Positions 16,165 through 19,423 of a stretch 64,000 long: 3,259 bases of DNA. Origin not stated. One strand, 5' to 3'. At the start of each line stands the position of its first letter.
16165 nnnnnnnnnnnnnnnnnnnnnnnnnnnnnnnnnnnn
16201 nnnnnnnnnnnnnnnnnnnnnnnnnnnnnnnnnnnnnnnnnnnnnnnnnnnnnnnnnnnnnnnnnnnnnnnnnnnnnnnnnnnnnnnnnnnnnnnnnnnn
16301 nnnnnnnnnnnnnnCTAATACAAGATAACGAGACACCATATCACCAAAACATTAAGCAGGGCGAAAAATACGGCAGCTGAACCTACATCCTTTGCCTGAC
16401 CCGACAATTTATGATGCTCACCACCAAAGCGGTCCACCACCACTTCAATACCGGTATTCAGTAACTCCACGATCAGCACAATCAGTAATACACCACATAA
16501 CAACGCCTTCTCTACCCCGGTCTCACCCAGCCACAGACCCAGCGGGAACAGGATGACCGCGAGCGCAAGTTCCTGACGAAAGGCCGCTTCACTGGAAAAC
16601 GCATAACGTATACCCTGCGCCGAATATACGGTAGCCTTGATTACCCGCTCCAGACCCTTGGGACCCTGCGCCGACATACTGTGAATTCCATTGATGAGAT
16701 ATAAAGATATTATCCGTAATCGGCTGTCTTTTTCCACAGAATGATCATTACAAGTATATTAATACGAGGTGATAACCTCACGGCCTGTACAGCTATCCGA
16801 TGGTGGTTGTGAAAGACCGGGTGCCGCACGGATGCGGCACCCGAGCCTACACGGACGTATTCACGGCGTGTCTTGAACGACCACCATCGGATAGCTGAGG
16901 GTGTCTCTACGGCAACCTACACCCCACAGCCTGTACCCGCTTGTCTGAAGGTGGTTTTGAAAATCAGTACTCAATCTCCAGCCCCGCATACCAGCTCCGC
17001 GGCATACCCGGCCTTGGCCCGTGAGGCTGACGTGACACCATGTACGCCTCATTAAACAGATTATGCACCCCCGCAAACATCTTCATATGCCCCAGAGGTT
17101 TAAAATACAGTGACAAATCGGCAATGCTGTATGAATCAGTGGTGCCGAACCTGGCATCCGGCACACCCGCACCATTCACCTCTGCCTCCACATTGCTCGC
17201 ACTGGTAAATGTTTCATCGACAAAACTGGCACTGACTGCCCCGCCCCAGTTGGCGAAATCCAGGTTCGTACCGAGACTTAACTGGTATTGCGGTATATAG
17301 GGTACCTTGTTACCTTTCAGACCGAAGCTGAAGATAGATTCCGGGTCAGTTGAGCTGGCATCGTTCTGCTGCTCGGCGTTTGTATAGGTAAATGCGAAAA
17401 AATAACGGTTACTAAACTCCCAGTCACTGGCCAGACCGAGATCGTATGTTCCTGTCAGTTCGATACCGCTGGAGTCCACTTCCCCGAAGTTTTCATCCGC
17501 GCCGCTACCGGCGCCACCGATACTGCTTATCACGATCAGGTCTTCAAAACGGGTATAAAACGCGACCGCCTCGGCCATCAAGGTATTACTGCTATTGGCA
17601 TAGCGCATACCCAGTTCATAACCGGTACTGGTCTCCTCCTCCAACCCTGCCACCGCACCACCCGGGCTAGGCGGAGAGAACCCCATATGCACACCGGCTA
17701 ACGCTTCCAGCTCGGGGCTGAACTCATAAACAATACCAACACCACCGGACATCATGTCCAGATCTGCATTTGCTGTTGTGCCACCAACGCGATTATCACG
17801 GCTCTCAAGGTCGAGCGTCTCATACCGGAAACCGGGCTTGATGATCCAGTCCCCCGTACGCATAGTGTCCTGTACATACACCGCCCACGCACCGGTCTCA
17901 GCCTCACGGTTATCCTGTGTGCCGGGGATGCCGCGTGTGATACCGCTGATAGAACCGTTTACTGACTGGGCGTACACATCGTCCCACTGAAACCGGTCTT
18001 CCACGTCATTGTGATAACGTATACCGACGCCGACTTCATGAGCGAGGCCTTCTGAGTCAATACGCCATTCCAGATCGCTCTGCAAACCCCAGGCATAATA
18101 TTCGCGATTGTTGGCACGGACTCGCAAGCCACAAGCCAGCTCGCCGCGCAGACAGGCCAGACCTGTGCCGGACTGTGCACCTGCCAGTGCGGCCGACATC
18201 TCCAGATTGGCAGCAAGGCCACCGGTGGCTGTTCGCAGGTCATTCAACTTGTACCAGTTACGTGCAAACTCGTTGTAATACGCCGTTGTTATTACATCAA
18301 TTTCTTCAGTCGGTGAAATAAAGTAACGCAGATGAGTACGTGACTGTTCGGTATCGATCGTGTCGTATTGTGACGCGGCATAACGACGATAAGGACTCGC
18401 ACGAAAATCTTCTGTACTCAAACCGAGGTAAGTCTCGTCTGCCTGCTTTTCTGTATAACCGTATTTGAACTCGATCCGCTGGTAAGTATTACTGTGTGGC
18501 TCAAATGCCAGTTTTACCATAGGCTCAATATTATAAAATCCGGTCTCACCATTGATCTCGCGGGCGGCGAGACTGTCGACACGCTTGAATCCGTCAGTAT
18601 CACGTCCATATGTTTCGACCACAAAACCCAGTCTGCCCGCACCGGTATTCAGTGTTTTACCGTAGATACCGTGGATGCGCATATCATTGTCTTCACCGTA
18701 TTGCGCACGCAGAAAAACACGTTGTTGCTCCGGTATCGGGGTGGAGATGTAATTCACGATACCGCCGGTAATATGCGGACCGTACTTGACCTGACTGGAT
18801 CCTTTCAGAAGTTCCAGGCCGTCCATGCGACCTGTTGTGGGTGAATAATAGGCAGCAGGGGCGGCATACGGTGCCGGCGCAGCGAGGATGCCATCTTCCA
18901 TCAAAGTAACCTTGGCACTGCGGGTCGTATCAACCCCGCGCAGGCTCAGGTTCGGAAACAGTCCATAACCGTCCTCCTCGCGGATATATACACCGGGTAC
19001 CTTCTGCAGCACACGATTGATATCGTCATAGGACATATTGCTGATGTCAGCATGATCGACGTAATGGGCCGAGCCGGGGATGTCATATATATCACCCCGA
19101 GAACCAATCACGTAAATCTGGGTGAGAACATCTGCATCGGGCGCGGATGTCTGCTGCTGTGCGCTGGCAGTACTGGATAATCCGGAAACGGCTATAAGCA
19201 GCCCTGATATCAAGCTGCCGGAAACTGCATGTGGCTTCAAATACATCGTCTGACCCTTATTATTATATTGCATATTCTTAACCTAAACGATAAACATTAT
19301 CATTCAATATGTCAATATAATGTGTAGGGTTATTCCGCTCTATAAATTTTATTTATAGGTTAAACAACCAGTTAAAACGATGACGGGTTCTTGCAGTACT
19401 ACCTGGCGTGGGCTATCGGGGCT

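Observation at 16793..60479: Family of five structured repeats of about 100 bp: conserved imperfect-palindromic core, locus-specific perfect inverted-repeat arms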

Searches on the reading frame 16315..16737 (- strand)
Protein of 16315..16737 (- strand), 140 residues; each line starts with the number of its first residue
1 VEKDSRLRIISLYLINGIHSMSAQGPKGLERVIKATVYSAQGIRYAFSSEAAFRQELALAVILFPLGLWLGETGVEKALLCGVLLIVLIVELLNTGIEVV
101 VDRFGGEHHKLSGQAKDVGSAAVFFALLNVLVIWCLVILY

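Call 52: search_protein_families(library=pfam, proteins=[window:16315-16737:-], max_evalue=0.00001)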
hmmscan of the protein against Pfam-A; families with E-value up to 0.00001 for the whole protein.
window:16315-16737:- (140 aa): 1 family
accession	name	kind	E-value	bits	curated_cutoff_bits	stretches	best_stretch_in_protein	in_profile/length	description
PF01219.24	DAGK_prokar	-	2.4e-33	114.4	22.3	1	38-137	2-101/102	Prokaryotic diacylglycerol kinase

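Call 90: find_homologous_proteins(query=window:16315-16737:-, max_evalue=1e-40)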
Query window:16315-16737:- (140 aa): 194 proteins with E <= 1e-40 among 4159 candidates; the best 120 are listed.
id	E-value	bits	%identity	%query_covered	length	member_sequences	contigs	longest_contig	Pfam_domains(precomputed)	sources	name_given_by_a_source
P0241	1.4e-67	244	97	86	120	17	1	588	PF01219.25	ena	-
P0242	4.3e-61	223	86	86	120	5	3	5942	PF01219.25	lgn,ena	-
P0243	2.8e-60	220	89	78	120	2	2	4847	PF01219.25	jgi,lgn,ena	jgi:diacylglycerol kinase (ATP)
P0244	5.8e-59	216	88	78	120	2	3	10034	PF01219.25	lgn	-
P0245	7.8e-58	212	82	86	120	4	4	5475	PF01219.25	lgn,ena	-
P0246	2.1e-57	211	81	86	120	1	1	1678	PF01219.25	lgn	-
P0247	2.3e-57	211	83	86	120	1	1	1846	PF01219.25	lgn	-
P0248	3.0e-57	210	87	78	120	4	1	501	PF01219.25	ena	-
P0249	3.9e-57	210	85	78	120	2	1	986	PF01219.25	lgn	-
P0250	1.5e-55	205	80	86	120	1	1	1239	PF01219.25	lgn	-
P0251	2.9e-55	204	80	86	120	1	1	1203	PF01219.25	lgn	-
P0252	7.7e-55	202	81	86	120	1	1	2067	PF01219.25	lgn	-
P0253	8.9e-55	202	79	86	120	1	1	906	PF01219.25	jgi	jgi:diacylglycerol kinase (ATP)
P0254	1.8e-54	201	81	86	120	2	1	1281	PF01219.25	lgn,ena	-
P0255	1.9e-53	198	81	76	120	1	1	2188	PF01219.25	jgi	jgi:diacylglycerol kinase (ATP)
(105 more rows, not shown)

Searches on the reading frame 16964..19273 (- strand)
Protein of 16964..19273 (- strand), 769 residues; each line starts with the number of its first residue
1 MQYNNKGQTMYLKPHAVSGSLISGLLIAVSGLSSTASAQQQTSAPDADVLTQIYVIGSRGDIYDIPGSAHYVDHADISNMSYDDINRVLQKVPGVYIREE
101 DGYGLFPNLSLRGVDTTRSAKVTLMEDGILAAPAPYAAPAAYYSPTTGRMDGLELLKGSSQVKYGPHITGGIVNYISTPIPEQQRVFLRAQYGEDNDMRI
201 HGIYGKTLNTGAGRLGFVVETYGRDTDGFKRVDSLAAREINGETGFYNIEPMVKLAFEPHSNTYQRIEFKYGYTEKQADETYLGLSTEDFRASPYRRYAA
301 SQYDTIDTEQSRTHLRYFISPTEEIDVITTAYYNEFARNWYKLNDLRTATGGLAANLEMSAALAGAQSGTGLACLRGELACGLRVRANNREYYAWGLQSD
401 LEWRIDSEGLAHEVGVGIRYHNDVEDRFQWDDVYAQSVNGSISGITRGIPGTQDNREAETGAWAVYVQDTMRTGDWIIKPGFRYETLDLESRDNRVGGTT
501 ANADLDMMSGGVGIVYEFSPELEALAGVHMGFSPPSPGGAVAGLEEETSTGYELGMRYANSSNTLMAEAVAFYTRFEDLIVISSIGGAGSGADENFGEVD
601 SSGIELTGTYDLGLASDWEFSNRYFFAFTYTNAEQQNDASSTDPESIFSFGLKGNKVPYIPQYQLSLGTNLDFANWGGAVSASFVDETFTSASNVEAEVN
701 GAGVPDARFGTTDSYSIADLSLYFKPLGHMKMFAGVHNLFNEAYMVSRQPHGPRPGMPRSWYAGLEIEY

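Call 52: search_protein_families(library=pfam, proteins=[window:16964-19273:-], max_evalue=0.00001)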
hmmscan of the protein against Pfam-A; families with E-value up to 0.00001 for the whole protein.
window:16964-19273:- (769 aa): 2 families
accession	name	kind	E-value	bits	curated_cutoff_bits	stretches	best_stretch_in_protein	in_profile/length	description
PF00593.30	TonB_dep_Rec_b-barrel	-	2.4e-41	143.5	27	1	280-739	28-436/436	TonB dependent receptor-like, beta-barrel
PF07715.20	Plug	-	2.7e-12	47.6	23.9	1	62-172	2-107/107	TonB-dependent Receptor Plug Domain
